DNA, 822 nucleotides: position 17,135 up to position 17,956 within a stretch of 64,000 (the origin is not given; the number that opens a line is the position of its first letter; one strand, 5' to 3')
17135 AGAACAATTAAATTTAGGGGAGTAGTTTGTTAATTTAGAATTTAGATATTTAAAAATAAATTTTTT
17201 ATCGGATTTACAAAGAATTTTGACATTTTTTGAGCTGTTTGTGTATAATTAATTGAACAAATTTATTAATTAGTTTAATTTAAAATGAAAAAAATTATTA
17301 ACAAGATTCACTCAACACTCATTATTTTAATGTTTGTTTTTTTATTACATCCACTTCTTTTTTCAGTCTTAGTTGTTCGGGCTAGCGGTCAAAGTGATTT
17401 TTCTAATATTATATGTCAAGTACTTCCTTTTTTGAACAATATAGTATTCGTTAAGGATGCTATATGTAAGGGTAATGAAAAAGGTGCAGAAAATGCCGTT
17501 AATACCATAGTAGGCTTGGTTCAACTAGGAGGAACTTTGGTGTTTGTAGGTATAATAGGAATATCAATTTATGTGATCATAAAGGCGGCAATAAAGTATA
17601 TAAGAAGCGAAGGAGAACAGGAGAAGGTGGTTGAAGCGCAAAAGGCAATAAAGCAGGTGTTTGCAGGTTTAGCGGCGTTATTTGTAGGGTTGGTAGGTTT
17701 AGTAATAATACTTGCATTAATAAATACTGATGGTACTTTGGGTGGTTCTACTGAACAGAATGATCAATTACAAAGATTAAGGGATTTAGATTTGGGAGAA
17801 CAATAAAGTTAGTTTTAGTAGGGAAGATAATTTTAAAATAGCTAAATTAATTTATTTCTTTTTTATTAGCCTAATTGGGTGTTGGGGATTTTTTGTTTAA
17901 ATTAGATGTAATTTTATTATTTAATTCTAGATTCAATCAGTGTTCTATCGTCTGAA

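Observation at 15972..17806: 647-bp triple tandem repeat carrying a pilin-like gene plus its own consensus promoter; first unit is a mosaic pseudogene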

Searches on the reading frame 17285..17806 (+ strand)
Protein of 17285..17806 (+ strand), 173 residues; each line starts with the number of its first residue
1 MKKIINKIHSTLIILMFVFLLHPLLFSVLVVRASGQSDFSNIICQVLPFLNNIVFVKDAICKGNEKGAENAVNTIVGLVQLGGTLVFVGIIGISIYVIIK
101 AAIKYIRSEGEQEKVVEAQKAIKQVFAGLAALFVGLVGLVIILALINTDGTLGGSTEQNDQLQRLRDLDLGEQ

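Call 7: search_protein_families(library=pfam, proteins=[window:17285-17806:+], max_evalue=1)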
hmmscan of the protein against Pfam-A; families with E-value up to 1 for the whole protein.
window:17285-17806:+ (173 aa): 2 families
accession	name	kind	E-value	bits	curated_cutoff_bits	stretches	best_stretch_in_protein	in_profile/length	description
PF19436.4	ACS_CODH_B_C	-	0.086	12.8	25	1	41-125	115-193/245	ACS/CODH beta subunit C-terminal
PF01234.23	NNMT_PNMT_TEMT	-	0.2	11.3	25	1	58-118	169-226/261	NNMT/PNMT/TEMT family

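Call 8: search_protein_families(library=ncbifam, proteins=[window:17285-17806:+], max_evalue=1)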
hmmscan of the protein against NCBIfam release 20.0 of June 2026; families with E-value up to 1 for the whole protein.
window:17285-17806:+ (173 aa): 2 families
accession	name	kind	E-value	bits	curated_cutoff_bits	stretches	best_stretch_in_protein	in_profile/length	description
NF045849.1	ICE_MMCAP2_0565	equivalog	0.0083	15.8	40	1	81-143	17-77/80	Mbov_0395 family pilin-like conjugal transfer protein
NF045903.1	CuHisKinLciSLeg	equivalog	0.83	9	700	1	77-131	16-70/357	copper-responsive two-component system sensor histidine kinase LciS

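Call 14: find_encoding_contigs(protein=window:17285-17806:+, flank=6000, max_places=10)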
Protein window:17285-17806:+ (173 aa): no gene with exactly this product is on record in the collection.

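Call 15: find_homologous_proteins(query=window:17285-17806:+, max_evalue=0.001)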
Query window:17285-17806:+ (173 aa): 57 proteins with E <= 0.001 among 1531 candidates.
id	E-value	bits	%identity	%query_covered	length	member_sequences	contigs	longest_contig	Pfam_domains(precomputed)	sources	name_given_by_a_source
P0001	1.6e-100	352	100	100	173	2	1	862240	-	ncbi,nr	ncbi:MAG: hypothetical protein KatS3mg085_311 [Candidatus Dojkabacteria bacterium]|nr:MAG: hypotheti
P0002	8.0e-45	171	53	97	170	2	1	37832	-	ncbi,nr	ncbi:MAG: hypothetical protein KatS3mg086_160 [Candidatus Dojkabacteria bacterium]|nr:MAG: hypotheti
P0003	7.9e-38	148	46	98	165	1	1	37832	-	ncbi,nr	ncbi:MAG: hypothetical protein KatS3mg086_161 [Candidatus Dojkabacteria bacterium]|nr:MAG: hypotheti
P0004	4.0e-35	139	47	97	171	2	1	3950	-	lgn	-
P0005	7.7e-35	138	54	69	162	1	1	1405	-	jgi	jgi:ABC-type phosphate transport system permease subunit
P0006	2.2e-34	137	50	92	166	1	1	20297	-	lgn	-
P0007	1.5e-32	131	49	79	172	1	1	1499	-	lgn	-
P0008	1.6e-32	131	47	89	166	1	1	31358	-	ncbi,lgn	-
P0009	6.1e-32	129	48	94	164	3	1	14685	-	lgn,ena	-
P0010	2.1e-31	127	51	71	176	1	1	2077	-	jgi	jgi:uncharacterized membrane protein YidH (DUF202 family)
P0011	3.1e-30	123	45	92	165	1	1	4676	-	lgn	-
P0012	7.0e-30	122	46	94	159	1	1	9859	-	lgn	-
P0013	9.8e-30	122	47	85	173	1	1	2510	-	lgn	-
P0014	8.9e-29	118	48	72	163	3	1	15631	-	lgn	-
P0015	3.8e-28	116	44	92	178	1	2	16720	-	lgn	-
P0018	1.8e-27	114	50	68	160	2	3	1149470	-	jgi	jgi:uncharacterized membrane protein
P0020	5.2e-27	113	48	77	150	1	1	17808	PF18895.6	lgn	-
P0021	2.1e-26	111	46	90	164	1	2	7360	PF18895.6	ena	-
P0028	3.0e-25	107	44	75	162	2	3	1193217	-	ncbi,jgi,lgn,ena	-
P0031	5.2e-25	106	46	87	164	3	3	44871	PF18895.6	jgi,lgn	jgi:uncharacterized membrane protein YidH (DUF202 family)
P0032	1.0e-24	105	45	92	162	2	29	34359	PF18895.6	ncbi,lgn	-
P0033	2.1e-24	104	49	68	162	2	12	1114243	PF18895.6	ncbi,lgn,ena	-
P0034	2.3e-24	104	41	95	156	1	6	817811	-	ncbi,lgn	-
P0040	6.4e-24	103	48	73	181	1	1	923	PF18895.6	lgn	-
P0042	1.0e-23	102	47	74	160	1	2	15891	PF18895.6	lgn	-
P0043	1.1e-23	102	47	83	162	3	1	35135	PF18895.6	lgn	-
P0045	1.3e-23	102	44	76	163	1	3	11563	PF18895.6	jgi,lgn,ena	-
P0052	1.4e-22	98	47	74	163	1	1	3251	PF18895.6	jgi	jgi:uncharacterized membrane protein YidH (DUF202 family)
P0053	2.8e-22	97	46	76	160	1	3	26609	PF18895.6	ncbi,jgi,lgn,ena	-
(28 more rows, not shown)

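Call 16: find_related_loci(query=window:17285-17806:+, collection=genome_contigs, flank=8000)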
Query window:17285-17806:+ (173 aa) in genome_contigs; peptide patterns used: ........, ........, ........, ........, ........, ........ (x = any residue, [..] = any of these).
475 stretches matched a pattern; 3 encode a relative of the query (tblastn E <= 1e-3); 3 distinct loci.
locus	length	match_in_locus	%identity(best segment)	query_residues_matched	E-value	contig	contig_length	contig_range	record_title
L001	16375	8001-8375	53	34-156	1e-26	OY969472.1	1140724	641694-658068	MAG: uncultured bacterium isolate MFD02416.bin.c.3 genome assembly, chromosome: 1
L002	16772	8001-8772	47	9-159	2e-22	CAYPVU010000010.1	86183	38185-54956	MAG TPA_asm: uncultured Candidatus Saccharibacteria bacterium isolate binchicken_co23_219 genome assembly, contig: k141_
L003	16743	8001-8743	45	6-165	4e-21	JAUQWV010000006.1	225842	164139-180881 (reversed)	MAG: Candidatus Dojkabacteria bacterium isolate BIN12 contig_304380, whole genome shotgun sequence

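Call 17: find_encoding_contigs(protein=P0002, flank=8000, max_places=4)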
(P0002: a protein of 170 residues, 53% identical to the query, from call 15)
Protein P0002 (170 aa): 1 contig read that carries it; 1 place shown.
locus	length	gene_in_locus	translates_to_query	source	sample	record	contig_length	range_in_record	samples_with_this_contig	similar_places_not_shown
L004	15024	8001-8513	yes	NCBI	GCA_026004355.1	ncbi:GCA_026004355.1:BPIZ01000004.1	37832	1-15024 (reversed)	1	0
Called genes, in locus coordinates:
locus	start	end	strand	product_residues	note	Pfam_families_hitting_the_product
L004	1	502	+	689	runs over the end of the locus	-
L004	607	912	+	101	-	PF00166:Cpn10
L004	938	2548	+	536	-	PF00118:Cpn60_TCP1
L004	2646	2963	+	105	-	-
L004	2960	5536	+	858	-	PF20720:nSTAND3 (faint), PF17871:AAA_lid_9 (faint), PF13191:AAA_16 (weak), PF00158:Sigma54_activat (weak), PF00004:AAA, PF07724:AAA_2, PF07728:AAA_5, PF10431:ClpB_D2-small, +3 more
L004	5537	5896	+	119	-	PF18895:T4SS_pilin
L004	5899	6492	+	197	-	-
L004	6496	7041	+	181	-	-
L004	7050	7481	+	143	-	-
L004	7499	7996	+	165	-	-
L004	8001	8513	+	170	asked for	-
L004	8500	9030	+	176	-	-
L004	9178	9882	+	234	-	-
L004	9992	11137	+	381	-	-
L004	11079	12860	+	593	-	PF08486:SpoIID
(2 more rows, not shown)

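Call 18: find_encoding_contigs(protein=P0001, flank=8000, max_places=4)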
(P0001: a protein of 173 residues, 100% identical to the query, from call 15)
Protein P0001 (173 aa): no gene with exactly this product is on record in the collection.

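Call 28: search_protein_families(library=pfam, alignment_id=A1, max_evalue=0.01)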
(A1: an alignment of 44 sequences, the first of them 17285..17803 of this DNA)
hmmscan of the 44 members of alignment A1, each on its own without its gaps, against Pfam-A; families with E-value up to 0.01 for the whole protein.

A. member 1, window:17285-17803:+ (173 aa): 0 families

B. families by the number of members that match (of 44 scanned): 18 families
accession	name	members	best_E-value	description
PF18895.5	T4SS_pilin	25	6.8e-07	Type IV secretion system pilin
PF00001.26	7tm_1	16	5.7e-05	7 transmembrane receptor (rhodopsin family)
PF20973.2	VUPS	14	0.00035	Vitamin uptake-like sensor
PF07666.16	MpPF26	5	0.00035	M penetrans paralogue family 26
PF00335.26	Tetraspanin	5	0.0007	Tetraspanin family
PF06724.16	DUF1206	3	0.00051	Domain of Unknown Function (DUF1206)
PF03631.20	Virul_fac_BrkB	2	0.00012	Virulence factor BrkB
PF01566.24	Nramp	2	0.0045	Natural resistance-associated macrophage protein-like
PF23600.1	DUF7139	2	0.0075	Domain of unknown function (DUF7139)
PF04277.18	OAD_gamma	1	0.0007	Oxaloacetate decarboxylase, gamma chain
PF06157.16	DUF973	1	0.00074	Protein of unknown function (DUF973)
PF24677.1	DUF7657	1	0.0028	Domain of unknown function (DUF7657)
PF11677.13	DUF3273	1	0.0041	Protein of unknown function (DUF3273)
PF10717.14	ODV-E18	1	0.0048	Occlusion-derived virus envelope protein ODV-E18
PF17343.7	DUF5373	1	0.0071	Family of unknown function (DUF5373)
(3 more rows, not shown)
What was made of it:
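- On Pfam PF18895 T4SS_pilin (VirB2-like pilins of CPR bacteria): 25 of 44 homologs (all E < 1e-20 to the query) hit PF18895 at E <= 0.01, best 6.8e-07 (calls 15, 28).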

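Call 35: predict_structure(alignment_id=A1)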
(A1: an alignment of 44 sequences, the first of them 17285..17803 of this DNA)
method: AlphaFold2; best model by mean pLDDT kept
length: 173 residues; sequences in the alignment: 44
mean_pLDDT: 73.6   pTM: 0.45
mean pLDDT of the five models: 73.6, 70.5, 67.9, 67.2, 65.2
residues with pLDDT >= 90: 8; 70-90: 103; 50-70: 48; < 50: 14
segments of 3 or more residues with pLDDT < 50: 29-37, 153-155
pLDDT, mean of each block of 10 residues (from residue 1): 80 80 61 44 72 71 64 75 84 88 82 83 87 90 80 50 65 53
secondary structure, 60 per line:
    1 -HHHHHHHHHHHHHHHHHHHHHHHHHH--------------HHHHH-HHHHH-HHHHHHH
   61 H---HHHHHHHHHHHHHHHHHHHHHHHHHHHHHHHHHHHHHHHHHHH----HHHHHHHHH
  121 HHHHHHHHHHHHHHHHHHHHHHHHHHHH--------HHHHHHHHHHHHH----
elements in order: H2-27 H42-46 H48-52 H54-61 H65-107 H112-148 H157-169
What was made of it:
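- On Pfam PF18895 T4SS_pilin (VirB2-like pilins of CPR bacteria): The AF2 model (pLDDT 73.6) has helices at 2-27, 65-107 and 112-148 (call 35).
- The AF2 model shows a signal helix plus a long helical hairpin at 65-107 and 112-148 (call 35).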

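Call 43: fold_search(model_id=the predicted structure, library=pdb)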
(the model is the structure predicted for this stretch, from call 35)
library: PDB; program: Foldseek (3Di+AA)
matches with E <= 10: 35; with E <= 0.001: 0
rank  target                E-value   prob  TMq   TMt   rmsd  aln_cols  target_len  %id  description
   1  2p7v_A                3.5e+00  0.06  0.22  0.25  22.6       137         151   14  Crystal structure of the Escherichia coli regulator of sigma 70, Rsd, in complex with sigma 70 domain 4 (released 2007-08-21)
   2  4l8i_A                4.0e+00  0.07  0.22  0.31  11.4       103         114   12  Crystal structure of RSV epitope scaffold FFL_005 (released 2014-02-12)
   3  6uxv_A                4.0e+00  0.06  0.23  0.27  17.0       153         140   12  SWI/SNF Body Module (released 2020-03-18)
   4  8b6l_O                4.3e+00  0.06  0.26  0.11  14.8       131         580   12  Subtomogram average of the human Sec61-TRAP-OSTA-translocon (released 2022-12-07)
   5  7tyf_R                4.3e+00  0.06  0.24  0.14  13.9       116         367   16  Human Amylin1 Receptor in complex with Gs and rat amylin peptide (released 2022-03-23)
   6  8vc9_D                5.6e+00  0.11  0.31  0.16  10.3       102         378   17  Hybrid response regulator LvrB from Leptospira / phosphorylated REC form (released 2024-12-18)
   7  7upo_C                5.6e+00  0.09  0.23  0.46   7.4        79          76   13  Crystal structure of designed heterotrimeric assembly DHT03 (released 2022-12-14)
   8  2zd9_B                5.6e+00  0.03  0.22  0.18  17.1       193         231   11  Structure of a Bacterial Cyclic-Nucleotide Regulated Ion Channel (released 2008-12-02)
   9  4n84_A                6.0e+00  0.08  0.25  0.19  11.7        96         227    8  Crystal structure of 14-3-3zeta in complex with a 12-carbon-linker cyclic peptide derived from ExoS (released 2014-02-19)
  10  6s1k_E                6.0e+00  0.06  0.24  0.34   6.3       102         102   22  E. coli Core Signaling Unit, carrying QQQQ receptor mutation (released 2020-01-22)
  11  6nye_B                6.4e+00  0.14  0.28  0.48  10.5        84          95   20  Crystal structure of computationally designed protein XAX (released 2020-04-22)
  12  8vc9_A                6.9e+00  0.09  0.30  0.16  10.5       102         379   17  Hybrid response regulator LvrB from Leptospira / phosphorylated REC form (released 2024-12-18)
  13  8trh_G                6.9e+00  0.08  0.23  0.24   7.4        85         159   13  The IDRc bound human core Mediator complex (released 2024-10-09)
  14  3beh_A                6.9e+00  0.06  0.33  0.27  17.3       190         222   12  Structure of a Bacterial Cyclic Nucleotide Regulated Ion Channel (released 2008-01-15)
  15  7qbc_A                6.9e+00  0.05  0.33  0.21  21.4       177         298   14  Structure of the GPCR dimer Ste2 in the inactive-like state bound to agonist (released 2022-03-16)
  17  8dfu_0                7.3e+00  0.13  0.33  0.57   5.6        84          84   10  Cryo-EM structure of conjugation pili from Aeropyrum pernix (released 2023-03-22)
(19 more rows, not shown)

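Call 44: search_solved_structures(query=A1, max_evalue=10)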
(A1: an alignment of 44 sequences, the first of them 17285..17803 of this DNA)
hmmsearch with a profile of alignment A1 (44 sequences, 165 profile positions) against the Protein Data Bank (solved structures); distinct sequences matched with E-value up to 10: 2.
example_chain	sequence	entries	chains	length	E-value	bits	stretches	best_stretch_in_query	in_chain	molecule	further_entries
8xvj_R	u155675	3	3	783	1.2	12.1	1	31-90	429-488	Endoglucanase H,Endothelin-1 receptor,Soluble cytochrome b562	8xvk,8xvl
8xvi_R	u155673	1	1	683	2.3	11.1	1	31-90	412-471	Endoglucanase H,Endothelin-1 receptor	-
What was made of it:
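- Foldseek and profile searches of the PDB gave nothing significant (calls 43, 44).
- Tried and rejected: A profile search of PDB sequences gave nothing relevant (call 44).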

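Call 51: find_encoding_contigs(protein=P0018, flank=5000, max_places=2)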
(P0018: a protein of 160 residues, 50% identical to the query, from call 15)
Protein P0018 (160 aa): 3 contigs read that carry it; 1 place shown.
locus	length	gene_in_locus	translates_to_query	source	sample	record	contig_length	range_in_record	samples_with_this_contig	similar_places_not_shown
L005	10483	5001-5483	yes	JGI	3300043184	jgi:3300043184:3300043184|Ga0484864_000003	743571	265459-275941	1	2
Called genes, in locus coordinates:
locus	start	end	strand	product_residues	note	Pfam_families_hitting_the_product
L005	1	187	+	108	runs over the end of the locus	-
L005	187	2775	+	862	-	PF13238:AAA_18 (faint), PF13191:AAA_16 (weak), PF00004:AAA, PF00158:Sigma54_activat (weak), PF00004:AAA, PF07724:AAA_2, PF07728:AAA_5, PF10431:ClpB_D2-small, +7 more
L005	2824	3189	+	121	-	PF18895:T4SS_pilin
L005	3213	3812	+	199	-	-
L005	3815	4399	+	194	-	-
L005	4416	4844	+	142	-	-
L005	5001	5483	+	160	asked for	-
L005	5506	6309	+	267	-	-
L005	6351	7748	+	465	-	-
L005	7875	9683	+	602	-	PF08486:SpoIID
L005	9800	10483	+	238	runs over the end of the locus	-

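Call 52: find_encoding_contigs(protein=P0028, flank=5000, max_places=2)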
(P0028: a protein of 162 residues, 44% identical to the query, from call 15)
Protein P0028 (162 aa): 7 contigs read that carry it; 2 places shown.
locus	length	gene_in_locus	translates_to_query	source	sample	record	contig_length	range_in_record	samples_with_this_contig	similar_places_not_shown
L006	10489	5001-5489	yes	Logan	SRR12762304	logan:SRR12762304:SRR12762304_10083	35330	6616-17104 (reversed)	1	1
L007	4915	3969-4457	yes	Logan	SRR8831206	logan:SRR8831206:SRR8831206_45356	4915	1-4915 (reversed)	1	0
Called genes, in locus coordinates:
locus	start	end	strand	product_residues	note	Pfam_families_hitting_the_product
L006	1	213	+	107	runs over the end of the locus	-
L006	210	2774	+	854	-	PF01637:ATPase_2 (faint), PF20720:nSTAND3 (faint), PF03193:RsgA_GTPase (faint), PF00158:Sigma54_activat (weak), PF00004:AAA (weak), PF07724:AAA_2, PF07728:AAA_5, PF10431:ClpB_D2-small, +7 more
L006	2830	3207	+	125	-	PF18895:T4SS_pilin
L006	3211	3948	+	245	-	-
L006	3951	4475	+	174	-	-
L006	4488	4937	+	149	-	-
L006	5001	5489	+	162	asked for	-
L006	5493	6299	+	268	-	-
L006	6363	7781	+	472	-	-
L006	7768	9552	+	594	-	PF08486:SpoIID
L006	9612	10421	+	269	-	-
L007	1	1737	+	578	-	?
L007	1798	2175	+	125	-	PF18895:T4SS_pilin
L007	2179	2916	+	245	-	-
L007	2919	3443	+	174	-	-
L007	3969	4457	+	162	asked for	-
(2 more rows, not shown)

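Call 53: find_encoding_contigs(protein=P0034, flank=5000, max_places=2)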
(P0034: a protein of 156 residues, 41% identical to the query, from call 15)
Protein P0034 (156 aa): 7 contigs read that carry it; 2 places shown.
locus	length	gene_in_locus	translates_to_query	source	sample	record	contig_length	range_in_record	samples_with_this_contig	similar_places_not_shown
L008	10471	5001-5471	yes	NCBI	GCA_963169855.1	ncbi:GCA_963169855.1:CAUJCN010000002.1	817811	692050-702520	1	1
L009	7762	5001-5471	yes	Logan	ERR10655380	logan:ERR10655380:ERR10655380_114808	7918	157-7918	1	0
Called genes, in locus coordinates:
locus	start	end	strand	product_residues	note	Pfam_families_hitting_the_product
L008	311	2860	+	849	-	PF00004:AAA, PF00158:Sigma54_activat (faint), PF12775:AAA_7 (faint), PF17871:AAA_lid_9, PF00004:AAA (weak), PF07724:AAA_2, PF07728:AAA_5, PF10431:ClpB_D2-small, +6 more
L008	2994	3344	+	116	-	PF18895:T4SS_pilin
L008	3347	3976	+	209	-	-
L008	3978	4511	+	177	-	-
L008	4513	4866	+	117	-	-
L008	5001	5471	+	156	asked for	-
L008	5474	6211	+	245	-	-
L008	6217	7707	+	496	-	-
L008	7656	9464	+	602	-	PF08486:SpoIID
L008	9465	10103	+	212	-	-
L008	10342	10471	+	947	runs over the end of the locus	-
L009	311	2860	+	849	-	PF00004:AAA, PF00158:Sigma54_activat (faint), PF12775:AAA_7 (faint), PF17871:AAA_lid_9, PF00004:AAA (weak), PF07724:AAA_2, PF07728:AAA_5, PF10431:ClpB_D2-small, +6 more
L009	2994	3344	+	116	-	PF18895:T4SS_pilin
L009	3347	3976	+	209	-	-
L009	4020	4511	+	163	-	-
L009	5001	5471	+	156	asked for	-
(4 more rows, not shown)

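Call 65: find_related_loci(query=window:17285-17806:+, collection=metagenome_contigs, flank=3000)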
Query window:17285-17806:+ (173 aa) in metagenome_contigs; peptide patterns used: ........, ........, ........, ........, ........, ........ (x = any residue, [..] = any of these).
600 stretches matched a pattern (row limit reached: there are more); 2 encode a relative of the query (tblastn E <= 1e-3); 2 distinct loci.
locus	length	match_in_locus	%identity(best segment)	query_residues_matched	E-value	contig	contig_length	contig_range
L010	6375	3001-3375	44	6-136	3e-22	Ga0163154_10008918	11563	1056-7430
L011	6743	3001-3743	45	6-165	1e-21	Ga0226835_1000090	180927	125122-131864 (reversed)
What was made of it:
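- Tried and rejected: The genome and metagenome scans returned only distant relatives, so copy-number polymorphism could not be examined (calls 16, 65).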
